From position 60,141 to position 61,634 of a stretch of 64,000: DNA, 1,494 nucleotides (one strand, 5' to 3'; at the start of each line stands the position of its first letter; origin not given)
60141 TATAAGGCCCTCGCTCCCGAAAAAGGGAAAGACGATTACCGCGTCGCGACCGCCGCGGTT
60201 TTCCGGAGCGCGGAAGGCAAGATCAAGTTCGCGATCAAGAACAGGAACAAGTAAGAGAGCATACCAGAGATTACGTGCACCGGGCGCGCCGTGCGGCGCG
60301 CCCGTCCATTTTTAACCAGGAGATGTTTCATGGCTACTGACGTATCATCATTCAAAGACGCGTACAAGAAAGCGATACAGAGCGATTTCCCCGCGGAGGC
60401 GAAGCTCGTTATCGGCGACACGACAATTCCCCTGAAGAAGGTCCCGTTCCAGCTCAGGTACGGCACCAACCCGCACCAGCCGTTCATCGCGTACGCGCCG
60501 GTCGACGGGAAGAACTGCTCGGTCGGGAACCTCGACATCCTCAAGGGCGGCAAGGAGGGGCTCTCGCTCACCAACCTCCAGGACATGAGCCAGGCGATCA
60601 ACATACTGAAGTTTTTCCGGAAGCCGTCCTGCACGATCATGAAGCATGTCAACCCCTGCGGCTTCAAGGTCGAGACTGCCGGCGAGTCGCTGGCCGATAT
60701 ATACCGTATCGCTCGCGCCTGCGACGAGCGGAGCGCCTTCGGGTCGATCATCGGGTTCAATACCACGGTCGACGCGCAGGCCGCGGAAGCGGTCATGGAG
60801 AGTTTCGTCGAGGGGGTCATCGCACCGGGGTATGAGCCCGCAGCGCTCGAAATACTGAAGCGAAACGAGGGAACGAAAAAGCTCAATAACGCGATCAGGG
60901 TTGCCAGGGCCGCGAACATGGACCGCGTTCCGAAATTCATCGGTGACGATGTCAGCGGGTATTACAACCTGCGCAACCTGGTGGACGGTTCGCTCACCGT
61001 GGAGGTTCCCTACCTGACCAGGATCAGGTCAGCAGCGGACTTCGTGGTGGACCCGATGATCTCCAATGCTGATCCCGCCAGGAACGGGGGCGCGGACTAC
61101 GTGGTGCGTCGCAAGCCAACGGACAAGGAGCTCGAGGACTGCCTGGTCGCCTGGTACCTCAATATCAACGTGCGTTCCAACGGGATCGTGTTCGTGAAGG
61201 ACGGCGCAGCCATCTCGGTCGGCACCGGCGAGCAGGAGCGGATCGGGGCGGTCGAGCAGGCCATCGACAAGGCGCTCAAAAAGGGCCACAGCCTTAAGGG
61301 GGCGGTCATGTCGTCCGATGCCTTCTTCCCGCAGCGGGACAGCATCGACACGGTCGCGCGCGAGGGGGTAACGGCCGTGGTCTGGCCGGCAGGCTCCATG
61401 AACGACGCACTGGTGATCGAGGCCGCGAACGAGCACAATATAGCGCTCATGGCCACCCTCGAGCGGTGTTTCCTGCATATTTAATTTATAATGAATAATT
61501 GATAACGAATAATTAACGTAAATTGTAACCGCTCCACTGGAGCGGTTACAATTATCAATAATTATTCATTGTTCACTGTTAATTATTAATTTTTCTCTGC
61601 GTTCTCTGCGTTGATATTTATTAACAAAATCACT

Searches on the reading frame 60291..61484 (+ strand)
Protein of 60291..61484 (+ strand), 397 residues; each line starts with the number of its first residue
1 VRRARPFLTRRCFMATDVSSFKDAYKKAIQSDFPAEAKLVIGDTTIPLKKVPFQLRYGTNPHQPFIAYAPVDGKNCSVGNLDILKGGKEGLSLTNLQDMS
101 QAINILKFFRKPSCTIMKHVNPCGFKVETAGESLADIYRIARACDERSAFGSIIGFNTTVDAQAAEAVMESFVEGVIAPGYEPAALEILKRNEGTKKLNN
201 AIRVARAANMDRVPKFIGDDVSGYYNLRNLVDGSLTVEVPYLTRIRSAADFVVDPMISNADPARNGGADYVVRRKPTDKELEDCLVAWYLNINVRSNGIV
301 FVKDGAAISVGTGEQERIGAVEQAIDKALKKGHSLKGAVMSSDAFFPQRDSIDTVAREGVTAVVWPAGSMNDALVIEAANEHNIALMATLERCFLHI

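Call 20: search_protein_families(library=pfam, proteins=[window:60291-61484:+])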
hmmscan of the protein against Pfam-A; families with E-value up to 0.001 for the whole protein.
window:60291-61484:+ (397 aa): 1 family
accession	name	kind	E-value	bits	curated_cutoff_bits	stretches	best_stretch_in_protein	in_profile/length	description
PF01808.24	AICARFT_IMPCHas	-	6.5e-54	183.9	25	1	13-327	37-311/311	AICARFT/IMPCHase bienzyme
